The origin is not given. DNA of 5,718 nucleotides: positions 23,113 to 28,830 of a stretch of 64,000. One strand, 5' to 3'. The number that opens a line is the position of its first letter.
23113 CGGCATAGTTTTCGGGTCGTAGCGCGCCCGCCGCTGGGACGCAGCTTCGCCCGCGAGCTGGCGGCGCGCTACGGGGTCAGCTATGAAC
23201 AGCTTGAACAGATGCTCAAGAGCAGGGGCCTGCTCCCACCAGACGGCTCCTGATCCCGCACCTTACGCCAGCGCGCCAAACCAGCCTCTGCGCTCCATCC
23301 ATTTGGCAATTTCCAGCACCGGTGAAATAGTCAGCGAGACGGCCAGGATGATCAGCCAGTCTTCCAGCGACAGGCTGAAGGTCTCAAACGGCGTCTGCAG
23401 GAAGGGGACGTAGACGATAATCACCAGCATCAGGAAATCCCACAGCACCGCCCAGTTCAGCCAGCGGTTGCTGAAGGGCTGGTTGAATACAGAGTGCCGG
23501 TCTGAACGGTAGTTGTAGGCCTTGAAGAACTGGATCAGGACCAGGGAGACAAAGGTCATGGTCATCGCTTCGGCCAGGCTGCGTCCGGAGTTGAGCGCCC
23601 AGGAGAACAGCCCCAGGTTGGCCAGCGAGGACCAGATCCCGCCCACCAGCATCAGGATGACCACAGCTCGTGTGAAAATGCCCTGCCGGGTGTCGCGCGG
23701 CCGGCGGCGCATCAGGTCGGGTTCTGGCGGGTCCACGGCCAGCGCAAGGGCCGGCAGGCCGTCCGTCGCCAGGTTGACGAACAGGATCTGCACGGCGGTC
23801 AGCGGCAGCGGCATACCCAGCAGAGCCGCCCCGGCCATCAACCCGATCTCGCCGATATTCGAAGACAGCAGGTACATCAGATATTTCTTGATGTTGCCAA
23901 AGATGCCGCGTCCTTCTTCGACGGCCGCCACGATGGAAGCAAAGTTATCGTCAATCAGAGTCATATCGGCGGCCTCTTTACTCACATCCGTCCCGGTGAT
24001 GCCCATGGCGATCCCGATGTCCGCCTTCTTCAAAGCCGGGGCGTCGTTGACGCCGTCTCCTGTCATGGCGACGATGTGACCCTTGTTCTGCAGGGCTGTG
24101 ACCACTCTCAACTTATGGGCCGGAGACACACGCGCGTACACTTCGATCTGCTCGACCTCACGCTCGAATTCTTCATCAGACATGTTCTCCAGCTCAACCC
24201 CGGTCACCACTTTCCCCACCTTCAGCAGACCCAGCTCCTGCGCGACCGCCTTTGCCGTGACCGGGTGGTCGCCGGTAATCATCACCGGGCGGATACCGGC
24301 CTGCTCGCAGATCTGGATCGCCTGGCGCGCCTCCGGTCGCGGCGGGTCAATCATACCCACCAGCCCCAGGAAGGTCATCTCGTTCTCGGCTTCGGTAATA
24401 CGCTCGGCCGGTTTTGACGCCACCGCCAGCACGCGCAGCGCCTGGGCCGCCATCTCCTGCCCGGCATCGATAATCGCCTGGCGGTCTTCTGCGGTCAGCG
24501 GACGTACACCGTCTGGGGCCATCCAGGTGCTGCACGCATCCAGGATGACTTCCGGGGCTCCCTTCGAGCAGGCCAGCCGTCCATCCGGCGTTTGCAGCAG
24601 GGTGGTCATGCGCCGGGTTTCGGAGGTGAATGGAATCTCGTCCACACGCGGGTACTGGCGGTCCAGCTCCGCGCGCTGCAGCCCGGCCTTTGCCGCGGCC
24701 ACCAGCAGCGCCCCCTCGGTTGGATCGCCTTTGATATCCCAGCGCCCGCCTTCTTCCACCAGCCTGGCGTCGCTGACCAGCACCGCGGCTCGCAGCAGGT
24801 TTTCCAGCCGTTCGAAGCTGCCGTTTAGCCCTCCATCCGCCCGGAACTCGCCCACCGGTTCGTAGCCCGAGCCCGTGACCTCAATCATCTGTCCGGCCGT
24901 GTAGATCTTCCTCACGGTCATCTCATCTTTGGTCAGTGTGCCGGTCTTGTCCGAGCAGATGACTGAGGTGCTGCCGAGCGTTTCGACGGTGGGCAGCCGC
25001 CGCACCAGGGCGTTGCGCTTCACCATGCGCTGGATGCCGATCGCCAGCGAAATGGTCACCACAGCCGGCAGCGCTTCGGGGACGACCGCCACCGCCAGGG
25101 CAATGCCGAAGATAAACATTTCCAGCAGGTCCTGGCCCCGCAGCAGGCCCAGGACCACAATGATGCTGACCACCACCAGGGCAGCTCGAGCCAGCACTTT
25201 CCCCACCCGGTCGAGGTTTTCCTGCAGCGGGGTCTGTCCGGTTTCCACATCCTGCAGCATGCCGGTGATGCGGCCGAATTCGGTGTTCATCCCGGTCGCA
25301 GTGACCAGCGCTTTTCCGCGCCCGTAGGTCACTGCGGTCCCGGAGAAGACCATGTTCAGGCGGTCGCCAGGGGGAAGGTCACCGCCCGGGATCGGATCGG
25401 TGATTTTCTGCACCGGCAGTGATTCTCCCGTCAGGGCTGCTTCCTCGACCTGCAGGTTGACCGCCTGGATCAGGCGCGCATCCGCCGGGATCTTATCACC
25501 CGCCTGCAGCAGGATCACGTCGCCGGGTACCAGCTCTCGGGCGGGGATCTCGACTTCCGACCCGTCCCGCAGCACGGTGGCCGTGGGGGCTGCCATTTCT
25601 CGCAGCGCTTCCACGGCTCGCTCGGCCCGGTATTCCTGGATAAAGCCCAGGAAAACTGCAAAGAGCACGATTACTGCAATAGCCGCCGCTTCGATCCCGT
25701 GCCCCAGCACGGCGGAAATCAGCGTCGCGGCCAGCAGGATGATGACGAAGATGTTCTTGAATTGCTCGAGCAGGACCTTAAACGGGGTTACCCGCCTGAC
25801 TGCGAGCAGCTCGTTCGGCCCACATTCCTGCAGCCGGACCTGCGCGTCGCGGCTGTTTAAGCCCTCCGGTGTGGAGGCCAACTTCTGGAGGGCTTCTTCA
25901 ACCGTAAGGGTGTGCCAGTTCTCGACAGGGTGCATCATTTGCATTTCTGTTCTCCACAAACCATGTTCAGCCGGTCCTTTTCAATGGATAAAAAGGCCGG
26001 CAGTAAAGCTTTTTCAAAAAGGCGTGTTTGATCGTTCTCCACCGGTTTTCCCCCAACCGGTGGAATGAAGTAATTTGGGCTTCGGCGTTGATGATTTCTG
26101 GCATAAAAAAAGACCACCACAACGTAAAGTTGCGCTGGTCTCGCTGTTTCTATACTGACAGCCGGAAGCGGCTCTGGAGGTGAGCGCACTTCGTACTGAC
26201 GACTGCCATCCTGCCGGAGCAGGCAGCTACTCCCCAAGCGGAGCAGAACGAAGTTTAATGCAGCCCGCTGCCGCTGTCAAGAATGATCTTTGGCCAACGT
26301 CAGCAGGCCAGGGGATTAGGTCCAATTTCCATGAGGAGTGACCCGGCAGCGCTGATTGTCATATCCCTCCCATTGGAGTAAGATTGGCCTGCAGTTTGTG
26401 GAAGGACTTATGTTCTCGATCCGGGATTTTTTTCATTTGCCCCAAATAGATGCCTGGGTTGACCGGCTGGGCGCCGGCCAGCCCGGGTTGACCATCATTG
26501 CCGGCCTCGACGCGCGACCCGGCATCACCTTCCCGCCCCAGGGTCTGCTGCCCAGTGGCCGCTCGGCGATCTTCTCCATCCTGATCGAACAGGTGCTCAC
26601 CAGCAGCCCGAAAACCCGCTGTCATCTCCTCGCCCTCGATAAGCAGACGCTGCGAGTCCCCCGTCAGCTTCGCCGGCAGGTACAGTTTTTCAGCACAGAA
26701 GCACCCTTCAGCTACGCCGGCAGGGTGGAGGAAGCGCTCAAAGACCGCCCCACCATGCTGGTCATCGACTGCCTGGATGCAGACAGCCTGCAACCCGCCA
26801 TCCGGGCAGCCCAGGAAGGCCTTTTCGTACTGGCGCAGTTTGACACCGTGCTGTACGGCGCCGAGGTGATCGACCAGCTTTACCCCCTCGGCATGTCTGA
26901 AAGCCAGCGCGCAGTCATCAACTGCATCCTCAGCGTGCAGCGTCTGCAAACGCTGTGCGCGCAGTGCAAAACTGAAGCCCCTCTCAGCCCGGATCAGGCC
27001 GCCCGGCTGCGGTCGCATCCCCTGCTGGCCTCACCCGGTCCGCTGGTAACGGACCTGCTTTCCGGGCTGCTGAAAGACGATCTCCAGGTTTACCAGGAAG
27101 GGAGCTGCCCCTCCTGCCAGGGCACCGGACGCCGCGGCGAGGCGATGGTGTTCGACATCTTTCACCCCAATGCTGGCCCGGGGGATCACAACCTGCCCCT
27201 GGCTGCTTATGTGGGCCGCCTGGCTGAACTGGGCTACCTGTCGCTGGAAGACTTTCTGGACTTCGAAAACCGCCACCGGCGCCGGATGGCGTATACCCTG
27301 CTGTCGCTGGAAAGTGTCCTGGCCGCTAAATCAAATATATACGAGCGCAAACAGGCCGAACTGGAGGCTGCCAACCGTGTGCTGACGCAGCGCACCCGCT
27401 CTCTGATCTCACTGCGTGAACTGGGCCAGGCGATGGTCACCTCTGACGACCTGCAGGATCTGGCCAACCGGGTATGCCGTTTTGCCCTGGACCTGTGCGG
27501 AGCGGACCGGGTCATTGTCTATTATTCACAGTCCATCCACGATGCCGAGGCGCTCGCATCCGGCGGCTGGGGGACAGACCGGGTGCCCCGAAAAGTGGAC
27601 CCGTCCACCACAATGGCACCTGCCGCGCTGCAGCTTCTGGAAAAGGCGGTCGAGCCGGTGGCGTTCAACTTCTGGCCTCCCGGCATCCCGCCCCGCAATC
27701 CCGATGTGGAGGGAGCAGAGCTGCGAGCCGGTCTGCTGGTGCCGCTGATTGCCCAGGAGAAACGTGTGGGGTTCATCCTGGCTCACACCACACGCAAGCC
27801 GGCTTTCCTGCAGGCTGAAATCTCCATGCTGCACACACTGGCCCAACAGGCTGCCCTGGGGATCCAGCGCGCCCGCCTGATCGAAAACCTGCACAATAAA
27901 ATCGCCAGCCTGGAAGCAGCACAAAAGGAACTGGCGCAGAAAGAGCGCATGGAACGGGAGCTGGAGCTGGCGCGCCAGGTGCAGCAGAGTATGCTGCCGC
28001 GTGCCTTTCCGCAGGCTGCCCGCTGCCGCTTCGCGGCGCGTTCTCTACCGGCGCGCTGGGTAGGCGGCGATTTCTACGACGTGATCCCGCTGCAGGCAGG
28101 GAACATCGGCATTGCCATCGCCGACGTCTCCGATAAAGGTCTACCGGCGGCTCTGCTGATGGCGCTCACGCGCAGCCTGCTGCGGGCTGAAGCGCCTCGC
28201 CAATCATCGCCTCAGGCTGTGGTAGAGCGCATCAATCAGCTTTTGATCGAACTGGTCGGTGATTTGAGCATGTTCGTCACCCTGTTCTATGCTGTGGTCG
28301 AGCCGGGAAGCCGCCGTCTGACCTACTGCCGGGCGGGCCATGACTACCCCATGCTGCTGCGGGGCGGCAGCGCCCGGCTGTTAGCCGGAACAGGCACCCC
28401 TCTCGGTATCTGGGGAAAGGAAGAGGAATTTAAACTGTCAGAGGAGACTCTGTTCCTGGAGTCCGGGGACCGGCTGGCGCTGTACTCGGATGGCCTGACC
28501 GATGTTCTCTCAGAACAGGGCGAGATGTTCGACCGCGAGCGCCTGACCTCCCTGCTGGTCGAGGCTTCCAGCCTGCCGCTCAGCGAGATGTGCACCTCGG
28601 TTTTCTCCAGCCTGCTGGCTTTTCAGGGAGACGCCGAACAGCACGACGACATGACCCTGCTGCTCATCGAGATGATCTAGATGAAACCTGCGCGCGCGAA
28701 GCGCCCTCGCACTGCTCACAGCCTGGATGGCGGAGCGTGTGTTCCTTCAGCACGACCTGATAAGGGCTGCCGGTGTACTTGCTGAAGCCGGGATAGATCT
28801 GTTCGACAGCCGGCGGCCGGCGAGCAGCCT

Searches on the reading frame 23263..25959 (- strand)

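Call 9: search_protein_families(library=pfam, proteins=[window:23263-25959:-], max_evalue=0.001)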
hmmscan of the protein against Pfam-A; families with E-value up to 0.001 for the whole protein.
window:23263-25959:- (898 aa): 7 families
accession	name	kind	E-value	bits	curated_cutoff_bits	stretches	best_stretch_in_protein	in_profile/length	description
PF00122.25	E1-E2_ATPase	-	2.2e-57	194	28.1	1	121-315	1-181/181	E1-E2 ATPase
PF00689.26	Cation_ATPase_C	-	1.7e-52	178.2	27.3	1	717-888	1-175/175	Cation transporting ATPase, C-terminus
PF00702.32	Hydrolase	-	3.2e-22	80.3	26.4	1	333-647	3-191/191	haloacid dehalogenase-like hydrolase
PF13246.12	Cation_ATPase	-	6.2e-22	77.9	21.7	1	394-478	2-90/91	Cation transport ATPase (P-type)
PF00690.31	Cation_ATPase_N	-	1.4e-18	66.7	20.4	1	15-82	1-69/69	Cation transporter/ATPase, N-terminus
PF12710.13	HAD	-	3.4e-05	24.8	27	1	518-644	67-189/189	haloacid dehalogenase-like hydrolase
PF08282.18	Hydrolase_3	-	3.7e-05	24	20.9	0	630-676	206-251/255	haloacid dehalogenase-like hydrolase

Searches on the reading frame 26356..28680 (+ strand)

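Call 9: search_protein_families(library=pfam, proteins=[window:26356-28680:+], max_evalue=0.001)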
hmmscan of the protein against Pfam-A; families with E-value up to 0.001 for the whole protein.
window:26356-28680:+ (774 aa): 5 families
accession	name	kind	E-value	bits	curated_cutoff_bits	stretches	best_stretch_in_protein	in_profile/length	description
PF07228.17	SpoIIE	-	2.7e-50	171.4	25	1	581-772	2-190/192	Stage II sporulation protein E (SpoIIE)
PF13185.12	GAF_2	-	1.2e-11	45.4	28.6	1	364-504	2-136/136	GAF domain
PF13492.12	GAF_3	-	5.8e-10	40.1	27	1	365-505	1-129/129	GAF domain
PF01590.32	GAF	-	2.8e-09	38.1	22.4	1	365-502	1-132/133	GAF domain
PF00437.27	T2SSE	-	1.4e-06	27.7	24.9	1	109-270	190-321/370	Type II/IV secretion system protein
